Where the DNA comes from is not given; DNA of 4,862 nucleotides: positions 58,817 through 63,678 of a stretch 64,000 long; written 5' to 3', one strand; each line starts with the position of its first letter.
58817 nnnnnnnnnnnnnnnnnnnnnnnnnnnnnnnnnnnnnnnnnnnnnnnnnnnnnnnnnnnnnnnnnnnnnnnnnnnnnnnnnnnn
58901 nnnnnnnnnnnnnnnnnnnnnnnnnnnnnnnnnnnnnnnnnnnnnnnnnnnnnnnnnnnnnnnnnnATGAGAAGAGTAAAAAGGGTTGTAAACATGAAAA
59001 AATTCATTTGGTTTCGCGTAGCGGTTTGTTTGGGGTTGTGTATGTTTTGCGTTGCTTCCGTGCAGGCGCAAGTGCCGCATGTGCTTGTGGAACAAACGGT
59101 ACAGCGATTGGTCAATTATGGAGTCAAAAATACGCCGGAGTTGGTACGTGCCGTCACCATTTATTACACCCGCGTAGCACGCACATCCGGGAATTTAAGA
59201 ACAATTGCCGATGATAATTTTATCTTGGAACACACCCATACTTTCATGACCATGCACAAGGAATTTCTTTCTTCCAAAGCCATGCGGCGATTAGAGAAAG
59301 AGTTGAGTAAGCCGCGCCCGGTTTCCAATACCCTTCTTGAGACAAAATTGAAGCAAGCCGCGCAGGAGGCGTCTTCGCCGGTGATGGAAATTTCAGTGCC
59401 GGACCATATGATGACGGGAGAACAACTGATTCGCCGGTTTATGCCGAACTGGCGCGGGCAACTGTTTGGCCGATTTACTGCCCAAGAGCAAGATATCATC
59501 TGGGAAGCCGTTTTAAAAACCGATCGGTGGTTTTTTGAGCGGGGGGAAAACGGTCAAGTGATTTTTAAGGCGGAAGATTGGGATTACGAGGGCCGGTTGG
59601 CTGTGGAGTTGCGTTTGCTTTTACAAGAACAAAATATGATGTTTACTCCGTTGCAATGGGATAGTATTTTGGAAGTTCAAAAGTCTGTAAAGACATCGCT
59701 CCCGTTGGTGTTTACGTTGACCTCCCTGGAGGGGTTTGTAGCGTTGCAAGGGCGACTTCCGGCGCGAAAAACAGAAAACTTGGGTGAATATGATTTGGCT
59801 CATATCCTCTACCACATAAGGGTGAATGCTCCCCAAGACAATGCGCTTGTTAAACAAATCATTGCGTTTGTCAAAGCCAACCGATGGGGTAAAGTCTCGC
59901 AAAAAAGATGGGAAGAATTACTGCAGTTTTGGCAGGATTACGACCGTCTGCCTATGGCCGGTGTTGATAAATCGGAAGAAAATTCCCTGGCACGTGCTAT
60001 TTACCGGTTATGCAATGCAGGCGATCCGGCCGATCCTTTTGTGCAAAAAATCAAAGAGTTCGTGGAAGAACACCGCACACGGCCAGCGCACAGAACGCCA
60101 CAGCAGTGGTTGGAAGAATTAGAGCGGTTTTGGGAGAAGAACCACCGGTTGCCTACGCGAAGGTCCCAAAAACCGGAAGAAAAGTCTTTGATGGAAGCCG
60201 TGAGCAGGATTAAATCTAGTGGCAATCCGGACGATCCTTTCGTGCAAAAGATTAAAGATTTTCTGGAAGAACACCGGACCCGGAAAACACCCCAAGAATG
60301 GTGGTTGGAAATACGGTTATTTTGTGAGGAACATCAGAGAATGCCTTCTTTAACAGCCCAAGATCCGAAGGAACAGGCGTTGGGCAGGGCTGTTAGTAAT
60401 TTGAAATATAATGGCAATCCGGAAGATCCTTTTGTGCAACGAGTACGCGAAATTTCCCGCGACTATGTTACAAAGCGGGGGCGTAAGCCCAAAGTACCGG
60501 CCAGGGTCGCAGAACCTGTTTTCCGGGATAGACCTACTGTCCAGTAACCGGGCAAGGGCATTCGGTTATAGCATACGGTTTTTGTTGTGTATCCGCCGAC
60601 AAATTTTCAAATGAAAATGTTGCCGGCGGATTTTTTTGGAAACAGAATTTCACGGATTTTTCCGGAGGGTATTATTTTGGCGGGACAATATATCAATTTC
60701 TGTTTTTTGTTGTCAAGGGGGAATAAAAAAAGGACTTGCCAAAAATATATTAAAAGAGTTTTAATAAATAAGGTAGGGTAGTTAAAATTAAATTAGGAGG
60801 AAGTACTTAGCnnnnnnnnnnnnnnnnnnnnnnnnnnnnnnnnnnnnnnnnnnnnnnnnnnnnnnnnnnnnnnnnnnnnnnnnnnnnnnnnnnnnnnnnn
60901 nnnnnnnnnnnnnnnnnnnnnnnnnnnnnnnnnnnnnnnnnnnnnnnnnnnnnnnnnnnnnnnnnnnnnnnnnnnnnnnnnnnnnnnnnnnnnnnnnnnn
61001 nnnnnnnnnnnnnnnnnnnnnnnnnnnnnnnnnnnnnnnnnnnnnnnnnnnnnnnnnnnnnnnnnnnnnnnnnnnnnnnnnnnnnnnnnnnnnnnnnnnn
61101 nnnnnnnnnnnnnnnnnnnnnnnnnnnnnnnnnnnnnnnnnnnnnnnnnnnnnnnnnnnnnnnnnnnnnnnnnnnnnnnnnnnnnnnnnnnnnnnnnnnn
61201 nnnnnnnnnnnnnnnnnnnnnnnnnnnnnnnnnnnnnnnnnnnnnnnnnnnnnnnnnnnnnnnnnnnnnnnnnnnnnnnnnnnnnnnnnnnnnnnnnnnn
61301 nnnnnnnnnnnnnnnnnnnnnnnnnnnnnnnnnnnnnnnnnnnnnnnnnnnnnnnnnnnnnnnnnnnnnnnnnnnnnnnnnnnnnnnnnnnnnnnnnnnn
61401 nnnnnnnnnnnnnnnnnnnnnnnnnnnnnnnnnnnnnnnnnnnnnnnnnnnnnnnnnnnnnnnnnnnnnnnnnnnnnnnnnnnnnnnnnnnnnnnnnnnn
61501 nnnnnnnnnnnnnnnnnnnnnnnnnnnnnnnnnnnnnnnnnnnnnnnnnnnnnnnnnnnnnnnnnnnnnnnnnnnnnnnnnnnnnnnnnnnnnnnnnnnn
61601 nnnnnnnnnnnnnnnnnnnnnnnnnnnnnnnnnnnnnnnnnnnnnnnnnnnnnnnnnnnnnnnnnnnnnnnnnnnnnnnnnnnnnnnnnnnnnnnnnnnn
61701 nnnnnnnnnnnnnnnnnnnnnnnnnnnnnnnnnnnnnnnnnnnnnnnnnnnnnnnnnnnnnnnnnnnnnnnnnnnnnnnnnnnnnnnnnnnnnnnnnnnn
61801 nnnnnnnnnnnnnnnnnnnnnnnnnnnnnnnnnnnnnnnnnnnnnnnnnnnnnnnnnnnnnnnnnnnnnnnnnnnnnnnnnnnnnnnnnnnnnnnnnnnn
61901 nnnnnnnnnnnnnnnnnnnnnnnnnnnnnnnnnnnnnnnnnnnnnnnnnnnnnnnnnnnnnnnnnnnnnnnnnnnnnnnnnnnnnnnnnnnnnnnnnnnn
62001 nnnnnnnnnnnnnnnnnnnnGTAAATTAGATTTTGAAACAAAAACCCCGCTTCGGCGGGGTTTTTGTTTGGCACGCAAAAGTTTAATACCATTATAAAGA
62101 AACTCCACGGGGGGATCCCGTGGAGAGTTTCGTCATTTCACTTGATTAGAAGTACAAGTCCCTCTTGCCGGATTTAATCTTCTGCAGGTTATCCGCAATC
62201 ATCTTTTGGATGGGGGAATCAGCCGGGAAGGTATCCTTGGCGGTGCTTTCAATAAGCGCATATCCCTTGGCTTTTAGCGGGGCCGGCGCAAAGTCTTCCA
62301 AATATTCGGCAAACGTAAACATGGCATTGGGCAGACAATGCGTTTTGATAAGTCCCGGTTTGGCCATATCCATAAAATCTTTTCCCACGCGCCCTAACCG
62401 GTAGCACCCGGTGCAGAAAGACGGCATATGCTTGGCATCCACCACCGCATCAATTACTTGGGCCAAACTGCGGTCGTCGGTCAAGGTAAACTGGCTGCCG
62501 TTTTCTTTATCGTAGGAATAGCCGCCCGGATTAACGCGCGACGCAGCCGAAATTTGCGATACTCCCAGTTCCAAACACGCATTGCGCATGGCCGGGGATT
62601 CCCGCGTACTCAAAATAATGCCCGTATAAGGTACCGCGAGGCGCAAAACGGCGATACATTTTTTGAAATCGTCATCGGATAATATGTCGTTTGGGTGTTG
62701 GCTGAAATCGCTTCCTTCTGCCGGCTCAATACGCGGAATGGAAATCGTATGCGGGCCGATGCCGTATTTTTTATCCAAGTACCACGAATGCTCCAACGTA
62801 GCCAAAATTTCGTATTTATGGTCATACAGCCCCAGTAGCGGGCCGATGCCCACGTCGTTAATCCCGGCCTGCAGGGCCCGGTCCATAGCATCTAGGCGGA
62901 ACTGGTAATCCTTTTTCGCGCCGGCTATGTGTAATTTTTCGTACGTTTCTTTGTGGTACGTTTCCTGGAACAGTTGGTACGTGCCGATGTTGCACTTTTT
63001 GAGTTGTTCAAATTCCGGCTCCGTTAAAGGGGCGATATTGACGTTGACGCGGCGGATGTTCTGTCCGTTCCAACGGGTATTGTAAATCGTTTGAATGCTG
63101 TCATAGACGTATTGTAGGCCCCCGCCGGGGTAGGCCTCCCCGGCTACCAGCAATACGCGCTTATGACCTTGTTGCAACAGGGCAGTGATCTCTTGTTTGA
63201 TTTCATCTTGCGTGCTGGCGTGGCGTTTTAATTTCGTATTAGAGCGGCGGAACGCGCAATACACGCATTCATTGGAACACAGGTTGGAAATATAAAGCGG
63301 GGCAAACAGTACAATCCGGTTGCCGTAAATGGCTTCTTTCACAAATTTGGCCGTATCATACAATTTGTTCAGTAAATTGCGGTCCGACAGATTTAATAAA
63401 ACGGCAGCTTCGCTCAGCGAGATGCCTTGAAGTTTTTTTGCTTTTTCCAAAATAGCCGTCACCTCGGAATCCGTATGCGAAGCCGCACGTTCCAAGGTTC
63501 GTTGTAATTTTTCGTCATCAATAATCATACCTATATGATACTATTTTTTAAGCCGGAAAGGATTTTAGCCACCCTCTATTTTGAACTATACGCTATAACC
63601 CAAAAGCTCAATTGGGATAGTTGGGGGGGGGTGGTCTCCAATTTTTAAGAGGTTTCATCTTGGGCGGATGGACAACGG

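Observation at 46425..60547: Three exported proteins built from tandem HA-like repeats, two with basic NLS/AT-hook-like tails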

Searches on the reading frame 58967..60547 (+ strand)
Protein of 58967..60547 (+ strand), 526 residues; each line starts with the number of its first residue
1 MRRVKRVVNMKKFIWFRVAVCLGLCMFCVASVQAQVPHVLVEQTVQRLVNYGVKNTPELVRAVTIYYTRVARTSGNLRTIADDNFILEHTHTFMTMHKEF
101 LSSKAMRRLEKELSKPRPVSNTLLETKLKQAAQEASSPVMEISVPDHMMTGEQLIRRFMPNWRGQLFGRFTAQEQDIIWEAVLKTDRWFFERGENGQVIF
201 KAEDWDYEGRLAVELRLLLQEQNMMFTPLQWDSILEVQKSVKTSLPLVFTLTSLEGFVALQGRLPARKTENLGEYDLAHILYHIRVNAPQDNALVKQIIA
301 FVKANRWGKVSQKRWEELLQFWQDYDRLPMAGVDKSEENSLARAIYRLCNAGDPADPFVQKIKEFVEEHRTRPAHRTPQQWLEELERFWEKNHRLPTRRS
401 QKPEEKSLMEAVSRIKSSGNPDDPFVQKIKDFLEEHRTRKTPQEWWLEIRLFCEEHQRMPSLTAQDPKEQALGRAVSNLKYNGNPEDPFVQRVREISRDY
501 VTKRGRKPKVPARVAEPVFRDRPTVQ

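Call 3: search_protein_families(library=pfam, proteins=[window:58967-60547:+], max_evalue=1)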
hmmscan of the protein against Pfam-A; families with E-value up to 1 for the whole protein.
window:58967-60547:+ (526 aa): 5 families
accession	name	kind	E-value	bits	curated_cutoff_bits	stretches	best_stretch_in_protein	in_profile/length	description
PF12153.13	CAP18_C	-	0.073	13.4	20.5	0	426-433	19-26/28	LPS binding domain of CAP18 (C terminal)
PF16191.10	E1_4HB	-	0.084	13.3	25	0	385-402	40-57/70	Ubiquitin-activating enzyme E1 four-helix bundle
PF02153.23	PDH_N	-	0.14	12.1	26.5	0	331-371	110-150/154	Prephenate dehydrogenase, nucleotide-binding domain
PF07704.17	PSK_trans_fac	-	0.24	12.8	28.3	0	367-409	34-76/82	Rv0623-like transcription factor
PF09254.17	FokI_cleav_dom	-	0.25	11.2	25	0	360-386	94-120/188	FokI, cleavage domain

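Call 32: predict_structure(alignment_id=A3)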
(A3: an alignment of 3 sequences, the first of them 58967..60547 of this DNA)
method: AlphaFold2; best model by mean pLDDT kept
length: 526 residues; sequences in the alignment: 3
mean_pLDDT: 62.5   pTM: 0.29
mean pLDDT of the five models: 62.5, 59.0, 58.9, 57.9, 57.0
residues with pLDDT >= 90: 0; 70-90: 197; 50-70: 217; < 50: 112
segments of 3 or more residues with pLDDT < 50: 22-35, 118-149, 157-160, 163-169, 196-198, 202-205, 225-229, 233-243, 372-375, 503-526
pLDDT, mean of each block of 10 residues (from residue 1): 62 69 39 52 80 77 74 54 72 75 72 58 35 30 39 52 47 64 68 52 54 62 51 47 53 59 67 61 69 70 65 82 79 73 81 71 81 58 82 72 71 72 77 65 64 74 70 69 60 64 43 34 28
secondary structure, 60 per line:
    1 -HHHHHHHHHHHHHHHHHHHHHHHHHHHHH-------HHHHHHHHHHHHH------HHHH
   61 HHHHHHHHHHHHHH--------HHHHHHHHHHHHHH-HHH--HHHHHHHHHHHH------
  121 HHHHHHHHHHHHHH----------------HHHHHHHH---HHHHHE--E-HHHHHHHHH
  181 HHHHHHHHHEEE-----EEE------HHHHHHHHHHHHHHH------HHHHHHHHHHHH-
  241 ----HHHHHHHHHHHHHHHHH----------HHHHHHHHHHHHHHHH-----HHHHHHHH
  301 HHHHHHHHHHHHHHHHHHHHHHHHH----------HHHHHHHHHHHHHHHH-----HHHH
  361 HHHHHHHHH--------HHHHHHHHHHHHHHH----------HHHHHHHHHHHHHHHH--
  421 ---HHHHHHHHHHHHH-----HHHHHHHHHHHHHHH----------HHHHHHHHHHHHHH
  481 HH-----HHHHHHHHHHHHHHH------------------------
elements in order: H2-30 H38-50 H57-74 H83-96 H103-114 H121-134 H151-158 H162-166 H172-189 E190-192 E198-200 H207-221 H228-239 H245-261 H272-287 H293-325 H336-351 H357-369 H378-392 H403-418 H424-436 H442-456 H467-482 H488-502

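Call 37: fold_search(model_id=the predicted structure, library=pdb)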
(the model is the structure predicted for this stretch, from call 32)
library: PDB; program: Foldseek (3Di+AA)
matches with E <= 10: 202; with E <= 0.001: 0
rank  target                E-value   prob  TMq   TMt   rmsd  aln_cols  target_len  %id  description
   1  3e4b_B                5.7e-01  0.08  0.10  0.12  25.4       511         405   11  Crystal structure of AlgK from Pseudomonas fluorescens WCS374r (released 2009-08-25)
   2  3p8c_A                7.5e-01  0.04  0.07  0.04  34.3       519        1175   10  Structure and Control of the Actin Regulatory WAVE Complex (released 2010-12-01)
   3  4uqi_B                7.8e-01  0.10  0.13  0.12  21.5       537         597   12  AP2 controls clathrin polymerization with a membrane-activated switch (released 2014-07-30)
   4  4lct_A                8.2e-01  0.10  0.10  0.14  22.7       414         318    8  Crystal Structure and Versatile Functional Roles of the COP9 Signalosome Subunit 1 (released 2013-07-17)
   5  8q7e_A                8.2e-01  0.06  0.11  0.08  31.3       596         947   12  Structure of CUL9-RBX1 ubiquitin E3 ligase complex - hexameric assembly (released 2024-04-17)
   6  7pks_d                8.2e-01  0.06  0.10  0.08  23.1       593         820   11  Structural basis of Integrator-mediated transcription regulation (released 2021-12-08)
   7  3zhp_A                8.6e-01  0.08  0.09  0.13  23.0       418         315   10  Human MST3 (STK24) in complex with MO25beta (released 2013-01-16)
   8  8fl2_NU               8.6e-01  0.07  0.10  0.08  27.8       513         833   12  Human nuclear pre-60S ribosomal subunit (State I1) (released 2023-07-12)
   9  2xvu_A                8.6e-01  0.04  0.09  0.08  29.8       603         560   13  Human serum albumin complexed with dansyl-L-asparagine (released 2010-11-10)
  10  6c6k_A                9.0e-01  0.06  0.10  0.11  28.8       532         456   11  Structural basis for preferential recognition of cap 0 RNA by a human IFIT1-IFIT3 protein complex (released 2018-04-04)
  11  4c0o_B                9.8e-01  0.08  0.12  0.08  23.1       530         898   13  Transportin 3 in complex with phosphorylated ASF/SF2 (released 2014-01-22)
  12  8q7e_I                1.0e+00  0.06  0.11  0.08  30.7       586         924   12  Structure of CUL9-RBX1 ubiquitin E3 ligase complex - hexameric assembly (released 2024-04-17)
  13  8q7h_A                1.0e+00  0.04  0.09  0.05  37.4       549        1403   13  Structure of CUL9-RBX1 ubiquitin E3 ligase complex in unneddylated and neddylated conformation - focused cullin dimer (released 2024-04-17)
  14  3e4b_C                1.3e+00  0.05  0.10  0.11  26.0       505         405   14  Crystal structure of AlgK from Pseudomonas fluorescens WCS374r (released 2009-08-25)
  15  8hkw_A                1.3e+00  0.12  0.15  0.18  21.6       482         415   10  Crystal structure of importin-alpha3 bound to the 53BP1 nuclear localization signal (released 2022-12-21)
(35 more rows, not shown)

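Call 53: search_protein_families(library=ncbifam, proteins=[window:58967-60547:+], max_evalue=0.01)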
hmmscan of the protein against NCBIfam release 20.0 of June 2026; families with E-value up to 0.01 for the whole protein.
window:58967-60547:+ (526 aa): 0 families

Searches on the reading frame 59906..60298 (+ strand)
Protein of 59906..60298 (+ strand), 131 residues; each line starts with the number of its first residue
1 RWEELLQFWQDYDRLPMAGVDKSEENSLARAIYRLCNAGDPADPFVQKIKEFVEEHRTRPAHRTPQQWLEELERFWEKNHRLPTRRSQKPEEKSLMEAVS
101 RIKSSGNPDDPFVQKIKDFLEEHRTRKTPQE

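Call 58: predict_structure(alignment_id=A6)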
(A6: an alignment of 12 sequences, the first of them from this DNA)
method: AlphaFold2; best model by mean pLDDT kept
length: 131 residues; sequences in the alignment: 12
mean_pLDDT: 84.1   pTM: 0.50
mean pLDDT of the five models: 84.1, 82.8, 82.3, 79.4, 79.2
residues with pLDDT >= 90: 37; 70-90: 81; 50-70: 8; < 50: 5
segments of 3 or more residues with pLDDT < 50: 128-131
pLDDT, mean of each block of 10 residues (from residue 1): 90 84 87 88 88 75 80 91 87 87 84 90 65 39
secondary structure, 60 per line:
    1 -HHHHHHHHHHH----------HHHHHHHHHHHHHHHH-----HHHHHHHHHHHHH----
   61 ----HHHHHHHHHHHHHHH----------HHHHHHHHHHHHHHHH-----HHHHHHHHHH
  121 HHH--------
elements in order: H2-12 H23-38 H44-56 H65-79 H90-105 H111-123

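Call 62: fold_search(model_id=the predicted structure, library=pdb)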
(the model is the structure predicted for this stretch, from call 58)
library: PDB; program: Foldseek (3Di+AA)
matches with E <= 10: 58; with E <= 0.001: 0
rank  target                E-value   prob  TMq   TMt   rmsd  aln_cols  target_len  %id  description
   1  6oh8_A                2.4e+00  0.08  0.23  0.12  12.6       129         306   14  Crystal structure of (E)-biformene synthase LrdC from Streptomyces sp. strain K155 in the dimeric form (released 2019-04-17)
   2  6bqt_K                2.5e+00  0.08  0.27  0.18  13.5       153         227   14  Complex of 14-3-3 theta with an IRSp53 peptide doubly-phosphorylated at T340 and T360 (released 2018-12-05)
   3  9g3x_J                3.3e+00  0.08  0.25  0.08  26.2       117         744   16  Structure of the Partially-assembled gamma-Tubulin Ring Complex from Pig Brain (released 2024-10-02)
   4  9hnh                  4.4e+00  0.08  0.25  0.23  13.3       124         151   17  A7 Synthetic Alpha solenoid Protein (released 2025-12-03)
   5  7q1e_C                4.7e+00  0.04  0.19  0.16  13.9       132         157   12  CPAP:TUBULIN:IIH5 ALPHAREP COMPLEX (released 2022-04-13)
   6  9n69_A                4.9e+00  0.11  0.27  0.08   8.4        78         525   29  Structure of the retron IA complex with HNH nuclease in the "down" orientation (released 2025-04-23)
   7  4bqk_A                4.9e+00  0.06  0.21  0.09  10.5        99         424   16  rice importin_alpha : VirD2NLS complex (released 2014-02-19)
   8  7u8o_T                4.9e+00  0.02  0.16  0.06  14.4       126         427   16  Structure of porcine V-ATPase with mEAK7 and SidK, Rotary state 2 (released 2022-07-06)
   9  2eho_E                5.2e+00  0.10  0.25  0.19   6.6        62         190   26  Crystal structure of human GINS complex (released 2007-06-19)
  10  6bcr_E                5.2e+00  0.06  0.29  0.19  12.8       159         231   15  Complex of 14-3-3 theta with an IRSp53 peptide phosphorylated at T340 (released 2018-10-24)
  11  9u9y_B                5.5e+00  0.11  0.27  0.10   8.9        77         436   16  Cryo-EM structure of retron Ec78 effector complex (released 2025-12-10)
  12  9nnb_C                5.8e+00  0.10  0.28  0.08   9.0        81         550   14  Cryo-EM structure of the Retron Ec78 complex, PtuA:PtuB:RT (4:2:1) (released 2025-10-08)
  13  4tnm                  5.8e+00  0.06  0.24  0.10  10.6       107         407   21  Crystal structure of Arabidopsis importin-alpha3 armadillo repeat domain (released 2014-10-08)
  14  9g33_UO               5.8e+00  0.06  0.27  0.10  13.8       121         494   14  Stalled 90S - Utp23-Krr1-deltaC3 (released 2025-06-18)
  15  4u2x_F                5.8e+00  0.04  0.20  0.16  11.2       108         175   18  Ebola virus VP24 in complex with Karyopherin alpha 5 C-terminus (released 2014-08-13)
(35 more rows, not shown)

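Call 84: fold_search(model_id=the predicted structure, library=viral)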
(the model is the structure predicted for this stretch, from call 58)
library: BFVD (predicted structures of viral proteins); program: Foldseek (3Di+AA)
matches with E <= 10: 63; with E <= 0.001: 0
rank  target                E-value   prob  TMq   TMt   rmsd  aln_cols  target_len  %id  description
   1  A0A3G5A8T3            1.7e-02  1.00  0.47  0.09   5.6       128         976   20  Superfamily II helicase [Hyperionvirus sp.]
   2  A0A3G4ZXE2            2.3e-02  0.99  0.40  0.23   8.5       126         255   17  Superfamily II helicase [Faunusvirus sp.]
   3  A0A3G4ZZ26            2.8e-02  0.99  0.44  0.15   6.1       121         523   16  Superfamily II helicase (Fragment) [Faunusvirus sp.]
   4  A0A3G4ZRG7            3.4e-02  0.99  0.47  0.09   6.1       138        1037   18  DEAD/SNF2-like helicase [Terrestrivirus sp.]
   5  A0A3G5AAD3            9.3e-02  0.82  0.34  0.15   8.4       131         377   22  Helicase-associated domain-containing protein [Hyperionvirus sp.]
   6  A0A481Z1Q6            1.8e-01  0.90  0.42  0.10   7.2       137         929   17  Helicase [Pithovirus LCPAC001]
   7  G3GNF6                1.9e-01  0.54  0.31  0.09   9.3       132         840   16  (no name in the UniProt tables at hand)
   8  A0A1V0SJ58            3.4e-01  0.35  0.30  0.07  10.9       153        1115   12  Superfamily II helicase [Klosneuvirus KNV1]
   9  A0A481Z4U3            3.7e-01  0.47  0.31  0.06   8.8       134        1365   19  Type III restriction enzyme, res subunit [Pithovirus LCPAC001]
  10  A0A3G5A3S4            1.4e+00  0.57  0.53  0.16   5.0       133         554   20  DEAD/SNF2-like helicase [Harvfovirus sp.]
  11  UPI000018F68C         1.7e+00  0.08  0.22  0.22  10.8       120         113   17  (no name look-up for this kind of identifier)
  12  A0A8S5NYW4            1.8e+00  0.38  0.50  0.21   6.4       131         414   12  Helicase associated domain [Siphoviridae sp. ctNU74]
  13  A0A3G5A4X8            2.2e+00  0.11  0.30  0.31  12.2       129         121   11  Superfamily II helicase (Fragment) [Homavirus sp.]
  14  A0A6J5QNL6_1          3.7e+00  0.06  0.24  0.05  12.8       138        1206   16  DNA 3'-5' helicase [uncultured Caudovirales phage]
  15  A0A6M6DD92            3.9e+00  0.08  0.25  0.35   6.9        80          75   15  (no name in the UniProt tables at hand)
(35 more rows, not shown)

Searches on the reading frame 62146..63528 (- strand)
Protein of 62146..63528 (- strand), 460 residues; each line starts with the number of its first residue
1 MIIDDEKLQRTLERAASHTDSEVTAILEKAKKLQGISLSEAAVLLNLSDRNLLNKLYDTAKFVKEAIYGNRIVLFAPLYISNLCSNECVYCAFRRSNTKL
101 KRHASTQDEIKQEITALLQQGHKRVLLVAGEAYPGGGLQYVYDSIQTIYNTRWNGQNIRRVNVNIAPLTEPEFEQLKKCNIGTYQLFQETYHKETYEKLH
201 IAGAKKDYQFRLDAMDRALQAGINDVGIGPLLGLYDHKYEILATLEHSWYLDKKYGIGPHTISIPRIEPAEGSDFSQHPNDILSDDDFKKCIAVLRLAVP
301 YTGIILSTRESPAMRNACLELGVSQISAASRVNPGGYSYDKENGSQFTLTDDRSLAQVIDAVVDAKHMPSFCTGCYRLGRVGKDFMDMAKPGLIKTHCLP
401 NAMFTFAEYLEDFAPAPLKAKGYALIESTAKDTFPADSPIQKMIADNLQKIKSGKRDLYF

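Call 4: search_protein_families(library=pfam, proteins=[window:62146-63528:-], max_evalue=0.1)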
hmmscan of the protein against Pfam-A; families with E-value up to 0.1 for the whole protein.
window:62146-63528:- (460 aa): 3 families
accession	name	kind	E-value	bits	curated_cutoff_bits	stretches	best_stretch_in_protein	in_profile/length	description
PF06968.18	BATS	-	1.8e-18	66.9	22.2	1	263-362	1-82/88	Biotin and Thiamin Synthesis associated domain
PF04055.27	Radical_SAM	-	9.1e-15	55.7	29.5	1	79-244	2-162/166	Radical SAM superfamily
PF12536.13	DUF3734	-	0.073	13.8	22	0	196-226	60-90/106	Patatin phospholipase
